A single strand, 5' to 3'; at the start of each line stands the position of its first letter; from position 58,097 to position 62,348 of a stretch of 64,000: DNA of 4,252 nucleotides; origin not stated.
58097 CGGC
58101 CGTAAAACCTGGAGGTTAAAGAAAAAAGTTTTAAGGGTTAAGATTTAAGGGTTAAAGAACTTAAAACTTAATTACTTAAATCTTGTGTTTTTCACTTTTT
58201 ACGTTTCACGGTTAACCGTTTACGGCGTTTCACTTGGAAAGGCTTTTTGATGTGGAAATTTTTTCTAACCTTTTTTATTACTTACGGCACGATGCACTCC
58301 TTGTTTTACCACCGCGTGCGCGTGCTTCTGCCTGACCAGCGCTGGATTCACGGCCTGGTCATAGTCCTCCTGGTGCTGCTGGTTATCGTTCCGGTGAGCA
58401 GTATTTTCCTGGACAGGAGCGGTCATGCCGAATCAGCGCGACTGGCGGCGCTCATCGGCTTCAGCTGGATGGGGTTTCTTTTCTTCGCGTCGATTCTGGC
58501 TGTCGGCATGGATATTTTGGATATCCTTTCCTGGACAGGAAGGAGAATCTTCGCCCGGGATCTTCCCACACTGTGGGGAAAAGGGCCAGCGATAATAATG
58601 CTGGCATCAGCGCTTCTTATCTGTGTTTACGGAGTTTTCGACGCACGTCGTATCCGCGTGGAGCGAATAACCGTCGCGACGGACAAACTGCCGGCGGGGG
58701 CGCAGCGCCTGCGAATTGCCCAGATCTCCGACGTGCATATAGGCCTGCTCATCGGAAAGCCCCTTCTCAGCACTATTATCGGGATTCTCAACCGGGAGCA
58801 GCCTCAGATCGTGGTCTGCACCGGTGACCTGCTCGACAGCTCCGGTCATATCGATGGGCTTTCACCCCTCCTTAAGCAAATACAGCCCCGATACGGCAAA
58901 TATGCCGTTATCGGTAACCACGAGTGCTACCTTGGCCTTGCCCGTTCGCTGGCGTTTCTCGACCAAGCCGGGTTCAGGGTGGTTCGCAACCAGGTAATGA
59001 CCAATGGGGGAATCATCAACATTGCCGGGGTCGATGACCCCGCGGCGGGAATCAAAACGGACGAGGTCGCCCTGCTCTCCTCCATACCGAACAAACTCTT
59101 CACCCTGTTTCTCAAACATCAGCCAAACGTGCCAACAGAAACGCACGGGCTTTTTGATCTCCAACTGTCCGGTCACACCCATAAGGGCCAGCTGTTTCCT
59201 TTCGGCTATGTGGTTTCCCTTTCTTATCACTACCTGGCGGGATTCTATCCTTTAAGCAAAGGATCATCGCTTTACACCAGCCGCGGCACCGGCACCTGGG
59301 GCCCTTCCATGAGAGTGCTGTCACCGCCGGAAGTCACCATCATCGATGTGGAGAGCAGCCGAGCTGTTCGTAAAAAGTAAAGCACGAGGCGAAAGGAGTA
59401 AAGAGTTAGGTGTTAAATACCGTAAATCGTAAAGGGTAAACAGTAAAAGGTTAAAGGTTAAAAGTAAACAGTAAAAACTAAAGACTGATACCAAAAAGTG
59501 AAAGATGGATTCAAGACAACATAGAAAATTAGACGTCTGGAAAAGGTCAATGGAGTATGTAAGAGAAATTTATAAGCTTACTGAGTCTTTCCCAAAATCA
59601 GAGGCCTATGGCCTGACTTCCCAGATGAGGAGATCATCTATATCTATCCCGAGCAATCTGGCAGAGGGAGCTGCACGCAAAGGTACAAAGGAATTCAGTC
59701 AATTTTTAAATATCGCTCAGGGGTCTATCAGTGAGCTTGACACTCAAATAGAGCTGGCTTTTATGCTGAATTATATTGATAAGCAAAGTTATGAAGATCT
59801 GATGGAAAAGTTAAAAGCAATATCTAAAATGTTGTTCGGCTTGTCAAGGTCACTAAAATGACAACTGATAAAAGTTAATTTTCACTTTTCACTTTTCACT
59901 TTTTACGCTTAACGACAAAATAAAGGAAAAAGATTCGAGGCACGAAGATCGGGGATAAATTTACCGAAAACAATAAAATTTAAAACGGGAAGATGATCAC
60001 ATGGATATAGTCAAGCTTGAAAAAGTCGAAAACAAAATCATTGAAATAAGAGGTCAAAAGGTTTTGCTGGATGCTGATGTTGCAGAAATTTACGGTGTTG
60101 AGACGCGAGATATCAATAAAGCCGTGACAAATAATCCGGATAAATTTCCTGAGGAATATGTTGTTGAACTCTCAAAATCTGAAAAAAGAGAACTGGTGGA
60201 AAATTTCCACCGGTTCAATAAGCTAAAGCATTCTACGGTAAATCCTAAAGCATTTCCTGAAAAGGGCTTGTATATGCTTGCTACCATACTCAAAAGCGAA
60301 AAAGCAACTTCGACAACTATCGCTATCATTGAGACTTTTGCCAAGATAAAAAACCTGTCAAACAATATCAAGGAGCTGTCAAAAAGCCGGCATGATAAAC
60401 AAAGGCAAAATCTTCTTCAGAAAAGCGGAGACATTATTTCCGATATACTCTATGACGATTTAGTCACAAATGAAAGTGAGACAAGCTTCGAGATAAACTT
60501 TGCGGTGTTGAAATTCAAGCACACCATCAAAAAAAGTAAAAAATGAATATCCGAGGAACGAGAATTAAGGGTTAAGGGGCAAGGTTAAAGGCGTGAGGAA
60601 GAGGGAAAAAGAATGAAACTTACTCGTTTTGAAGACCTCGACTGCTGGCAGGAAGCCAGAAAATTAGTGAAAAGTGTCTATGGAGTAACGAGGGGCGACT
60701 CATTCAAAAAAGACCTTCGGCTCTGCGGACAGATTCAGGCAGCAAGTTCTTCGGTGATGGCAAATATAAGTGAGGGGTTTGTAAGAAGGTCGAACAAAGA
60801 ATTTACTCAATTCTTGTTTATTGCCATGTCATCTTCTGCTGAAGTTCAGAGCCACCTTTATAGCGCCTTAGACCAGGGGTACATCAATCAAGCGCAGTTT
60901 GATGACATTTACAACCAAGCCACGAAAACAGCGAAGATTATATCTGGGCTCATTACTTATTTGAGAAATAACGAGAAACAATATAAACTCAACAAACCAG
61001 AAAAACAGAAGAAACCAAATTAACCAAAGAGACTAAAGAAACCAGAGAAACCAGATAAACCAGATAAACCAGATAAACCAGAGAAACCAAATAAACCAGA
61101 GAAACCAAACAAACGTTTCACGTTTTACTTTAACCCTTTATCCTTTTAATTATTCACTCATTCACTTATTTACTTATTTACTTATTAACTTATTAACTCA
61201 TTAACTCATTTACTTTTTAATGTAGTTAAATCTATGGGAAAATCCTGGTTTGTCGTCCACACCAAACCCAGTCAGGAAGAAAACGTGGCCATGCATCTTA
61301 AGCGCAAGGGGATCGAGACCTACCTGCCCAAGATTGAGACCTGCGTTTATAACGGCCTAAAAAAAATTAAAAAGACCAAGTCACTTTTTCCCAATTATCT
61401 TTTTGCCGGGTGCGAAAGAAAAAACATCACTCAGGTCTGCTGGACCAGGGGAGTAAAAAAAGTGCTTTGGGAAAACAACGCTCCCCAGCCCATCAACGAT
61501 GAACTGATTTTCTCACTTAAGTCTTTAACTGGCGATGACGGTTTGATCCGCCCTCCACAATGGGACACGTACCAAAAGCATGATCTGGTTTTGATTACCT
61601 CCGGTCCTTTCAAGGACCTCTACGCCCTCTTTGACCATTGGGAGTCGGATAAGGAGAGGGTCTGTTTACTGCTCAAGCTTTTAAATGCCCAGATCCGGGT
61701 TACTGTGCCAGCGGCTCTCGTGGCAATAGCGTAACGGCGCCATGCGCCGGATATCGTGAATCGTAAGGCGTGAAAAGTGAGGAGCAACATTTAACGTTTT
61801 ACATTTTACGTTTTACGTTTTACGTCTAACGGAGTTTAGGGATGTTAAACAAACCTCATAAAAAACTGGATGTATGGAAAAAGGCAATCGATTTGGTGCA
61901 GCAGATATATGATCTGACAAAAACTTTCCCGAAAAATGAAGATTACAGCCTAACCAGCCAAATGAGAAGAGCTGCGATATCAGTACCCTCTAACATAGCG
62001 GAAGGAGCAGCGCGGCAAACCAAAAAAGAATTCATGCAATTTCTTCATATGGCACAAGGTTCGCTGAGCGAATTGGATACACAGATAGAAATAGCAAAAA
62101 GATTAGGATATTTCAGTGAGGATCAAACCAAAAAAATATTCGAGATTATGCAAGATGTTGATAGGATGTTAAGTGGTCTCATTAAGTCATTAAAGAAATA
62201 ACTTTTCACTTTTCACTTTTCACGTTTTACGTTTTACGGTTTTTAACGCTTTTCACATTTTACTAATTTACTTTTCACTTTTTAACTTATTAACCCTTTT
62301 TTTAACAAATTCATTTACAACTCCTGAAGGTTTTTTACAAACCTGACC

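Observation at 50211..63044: Seven four-helix-bundle (23S rRNA intervening-sequence protein / Avd-like) loci interleaved gene-by-gene with a polysaccharide export locus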

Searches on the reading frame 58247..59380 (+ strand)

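Call 12: search_protein_families(library=ncbifam, proteins=[window:58247-59380:+], max_evalue=0.001)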
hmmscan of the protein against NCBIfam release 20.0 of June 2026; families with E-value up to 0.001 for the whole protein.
window:58247-59380:+ (377 aa): 2 families
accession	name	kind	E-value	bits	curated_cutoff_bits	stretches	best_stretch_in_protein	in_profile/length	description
NF033458.1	lipid_A_LpxG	equivalog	7.8e-21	74.7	350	2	120-226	9-118/321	UDP-2,3-diacylglucosamine diphosphatase LpxG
NF008460.0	PRK11340.1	equivalog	2.1e-17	63.4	188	1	147-368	42-270/271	phosphodiesterase YaeI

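Call 62: search_protein_families(library=padloc, proteins=[window:58247-59380:+], max_evalue=0.01)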
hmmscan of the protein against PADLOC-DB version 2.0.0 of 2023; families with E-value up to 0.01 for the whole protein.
window:58247-59380:+ (377 aa): 0 families

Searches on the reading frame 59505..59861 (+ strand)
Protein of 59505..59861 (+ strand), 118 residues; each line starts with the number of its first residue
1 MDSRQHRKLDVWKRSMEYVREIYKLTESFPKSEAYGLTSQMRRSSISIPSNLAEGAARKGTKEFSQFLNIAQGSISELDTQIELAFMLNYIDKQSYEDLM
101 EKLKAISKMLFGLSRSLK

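Call 3: search_protein_families(library=pfam, proteins=[window:59505-59861:+], max_evalue=0.01)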
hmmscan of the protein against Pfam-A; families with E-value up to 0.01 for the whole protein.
window:59505-59861:+ (118 aa): 2 families
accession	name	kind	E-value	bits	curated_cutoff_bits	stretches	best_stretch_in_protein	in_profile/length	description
PF05635.17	23S_rRNA_IVP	-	1.5e-42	144.5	33.8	1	7-111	1-105/106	23S rRNA-intervening sequence protein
PF22296.2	bAvd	-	1.4e-07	32.4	40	1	14-116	6-106/107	bAvd-like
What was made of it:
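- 59505..59861 (+): 4HB gene copy 3. PF05635 E 1.5e-42 (call 3).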

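Call 4: search_protein_families(library=ncbifam, proteins=[window:59505-59861:+], max_evalue=0.01)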
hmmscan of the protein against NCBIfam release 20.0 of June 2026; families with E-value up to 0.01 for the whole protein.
window:59505-59861:+ (118 aa): 4 families
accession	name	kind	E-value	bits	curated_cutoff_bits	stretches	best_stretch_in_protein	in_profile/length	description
NF008911.0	PRK12275.1-2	subfamily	9.3e-42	142.3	137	1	5-118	3-116/118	hypothetical protein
TIGR02436.1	TIGR02436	subfamily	4.4e-40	136.3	24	1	11-118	1-109/109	four helix bundle protein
NF008912.0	PRK12275.1-6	subfamily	1.3e-32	112.3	124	1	6-116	3-110/117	hypothetical protein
NF033474.1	DivGenRetAVD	equivalog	2.7e-09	37.3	80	1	11-112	3-101/104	diversity-generating retroelement protein Avd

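Call 62: search_protein_families(library=padloc, proteins=[window:59505-59861:+], max_evalue=0.01)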
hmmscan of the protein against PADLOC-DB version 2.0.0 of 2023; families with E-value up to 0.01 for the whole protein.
window:59505-59861:+ (118 aa): 1 family
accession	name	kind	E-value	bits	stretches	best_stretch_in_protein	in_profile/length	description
PDLC01193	Cas11b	-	0.00013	19.9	1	58-108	36-83/164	CAS-I-B; effector_SS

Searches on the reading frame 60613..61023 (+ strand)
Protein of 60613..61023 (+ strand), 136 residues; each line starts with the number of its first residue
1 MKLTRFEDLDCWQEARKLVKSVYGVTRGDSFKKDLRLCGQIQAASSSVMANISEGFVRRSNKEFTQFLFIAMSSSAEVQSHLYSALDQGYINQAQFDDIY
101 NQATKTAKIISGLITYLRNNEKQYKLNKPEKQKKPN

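Call 3: search_protein_families(library=pfam, proteins=[window:60613-61023:+], max_evalue=0.01)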
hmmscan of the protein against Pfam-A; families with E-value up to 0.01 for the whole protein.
window:60613-61023:+ (136 aa): 1 family
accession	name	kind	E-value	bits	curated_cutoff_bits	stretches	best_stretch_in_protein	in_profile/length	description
PF05635.17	23S_rRNA_IVP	-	2.3e-30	105.4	33.8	1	7-112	1-106/106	23S rRNA-intervening sequence protein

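Call 4: search_protein_families(library=ncbifam, proteins=[window:60613-61023:+], max_evalue=0.01)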
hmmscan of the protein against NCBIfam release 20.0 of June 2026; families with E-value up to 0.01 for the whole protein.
window:60613-61023:+ (136 aa): 3 families
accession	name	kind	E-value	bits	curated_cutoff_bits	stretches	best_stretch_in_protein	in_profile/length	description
TIGR02436.1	TIGR02436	subfamily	6.3e-28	97.2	24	1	11-117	1-108/109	four helix bundle protein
NF008912.0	PRK12275.1-6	subfamily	8.1e-22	77.5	124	1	5-122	2-116/117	hypothetical protein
NF008911.0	PRK12275.1-2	subfamily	8.7e-21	74.6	137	1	5-119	3-117/118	hypothetical protein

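Call 62: search_protein_families(library=padloc, proteins=[window:60613-61023:+], max_evalue=0.01)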
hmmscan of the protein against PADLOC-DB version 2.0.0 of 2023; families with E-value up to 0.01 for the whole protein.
window:60613-61023:+ (136 aa): 0 families

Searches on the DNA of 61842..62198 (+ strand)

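Call 74: search_rna_families(sources=[L031, L046, L032, L021, L029, L075, L010, L020, L033, L016, L037, L041, L044, L089, L070, L071, L068, L036, L030, L026], threshold=gathering)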
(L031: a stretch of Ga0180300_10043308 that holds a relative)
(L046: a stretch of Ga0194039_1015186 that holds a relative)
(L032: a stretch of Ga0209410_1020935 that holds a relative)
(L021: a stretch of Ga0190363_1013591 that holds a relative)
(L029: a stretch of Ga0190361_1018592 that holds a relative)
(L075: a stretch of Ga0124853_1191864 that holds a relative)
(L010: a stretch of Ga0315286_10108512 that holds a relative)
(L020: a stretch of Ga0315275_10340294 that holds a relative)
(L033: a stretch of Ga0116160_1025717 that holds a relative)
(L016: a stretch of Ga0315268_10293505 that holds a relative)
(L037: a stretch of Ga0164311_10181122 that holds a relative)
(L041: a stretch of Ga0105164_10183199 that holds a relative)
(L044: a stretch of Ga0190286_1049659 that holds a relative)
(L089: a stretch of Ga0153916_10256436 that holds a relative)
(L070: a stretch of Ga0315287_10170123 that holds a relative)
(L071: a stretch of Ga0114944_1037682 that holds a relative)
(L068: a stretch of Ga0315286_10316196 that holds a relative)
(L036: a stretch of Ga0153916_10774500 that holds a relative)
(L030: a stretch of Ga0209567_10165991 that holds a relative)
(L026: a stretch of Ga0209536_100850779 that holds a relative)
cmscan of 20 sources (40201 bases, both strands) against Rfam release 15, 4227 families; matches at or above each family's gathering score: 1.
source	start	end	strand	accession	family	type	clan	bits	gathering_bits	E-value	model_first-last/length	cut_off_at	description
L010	36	124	+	RF00029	Intron_gpII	Intron;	-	48.3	40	1.2e-06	1-77/77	no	Group II catalytic intron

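Call 96: search_rna_families(sources=[L011, L012, L013, L015, L017, L018, L019, L022, L023, L024, L025, L027, L034, L035, L038, L039, L040, L042, L045, L047], threshold=gathering)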
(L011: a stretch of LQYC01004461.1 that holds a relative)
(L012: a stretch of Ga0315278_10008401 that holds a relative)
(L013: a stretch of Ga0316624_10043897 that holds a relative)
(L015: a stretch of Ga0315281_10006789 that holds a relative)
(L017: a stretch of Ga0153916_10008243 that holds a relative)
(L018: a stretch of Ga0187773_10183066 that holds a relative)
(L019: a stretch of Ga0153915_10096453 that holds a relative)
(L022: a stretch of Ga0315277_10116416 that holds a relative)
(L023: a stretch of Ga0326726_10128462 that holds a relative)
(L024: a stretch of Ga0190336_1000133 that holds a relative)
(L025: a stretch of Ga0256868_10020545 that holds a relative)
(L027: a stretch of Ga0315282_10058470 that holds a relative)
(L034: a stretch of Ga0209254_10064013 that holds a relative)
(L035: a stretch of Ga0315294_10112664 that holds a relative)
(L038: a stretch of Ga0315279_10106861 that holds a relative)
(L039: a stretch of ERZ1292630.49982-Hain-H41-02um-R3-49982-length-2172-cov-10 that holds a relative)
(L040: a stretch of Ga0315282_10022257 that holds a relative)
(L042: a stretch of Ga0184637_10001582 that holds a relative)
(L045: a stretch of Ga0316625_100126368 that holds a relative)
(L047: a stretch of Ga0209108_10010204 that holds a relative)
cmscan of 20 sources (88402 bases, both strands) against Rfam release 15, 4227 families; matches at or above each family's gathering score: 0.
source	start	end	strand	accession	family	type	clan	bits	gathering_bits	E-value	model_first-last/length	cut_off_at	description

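Call 97: search_rna_families(sources=[L048, L049, L050, L052, L053, L054, L055, L056, L057, L058, L060, L061, L062, L063, L064, L065, L066, L067, L072, L073], threshold=gathering)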
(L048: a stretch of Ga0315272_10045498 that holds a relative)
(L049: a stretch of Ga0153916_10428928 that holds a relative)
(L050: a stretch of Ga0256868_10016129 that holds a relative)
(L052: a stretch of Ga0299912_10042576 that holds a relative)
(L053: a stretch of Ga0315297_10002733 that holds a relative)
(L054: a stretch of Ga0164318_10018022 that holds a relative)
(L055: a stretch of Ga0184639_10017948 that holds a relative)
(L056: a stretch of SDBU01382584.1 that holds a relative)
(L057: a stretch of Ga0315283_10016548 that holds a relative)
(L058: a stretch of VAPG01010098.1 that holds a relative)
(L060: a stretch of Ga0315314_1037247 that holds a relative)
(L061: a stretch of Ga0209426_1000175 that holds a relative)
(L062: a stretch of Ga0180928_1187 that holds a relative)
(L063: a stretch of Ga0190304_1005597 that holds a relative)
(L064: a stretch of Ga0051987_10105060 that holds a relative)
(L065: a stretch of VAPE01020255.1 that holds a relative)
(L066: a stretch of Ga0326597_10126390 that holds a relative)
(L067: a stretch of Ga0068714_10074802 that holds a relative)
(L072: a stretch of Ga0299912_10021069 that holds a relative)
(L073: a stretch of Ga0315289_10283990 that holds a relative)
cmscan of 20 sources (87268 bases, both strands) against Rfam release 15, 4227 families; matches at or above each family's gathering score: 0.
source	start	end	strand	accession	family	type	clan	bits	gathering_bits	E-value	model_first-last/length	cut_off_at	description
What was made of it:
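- On 23S rRNA intervening sequence (IVS): No rRNA was found in 60 related loci (calls 74, 96, 97).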
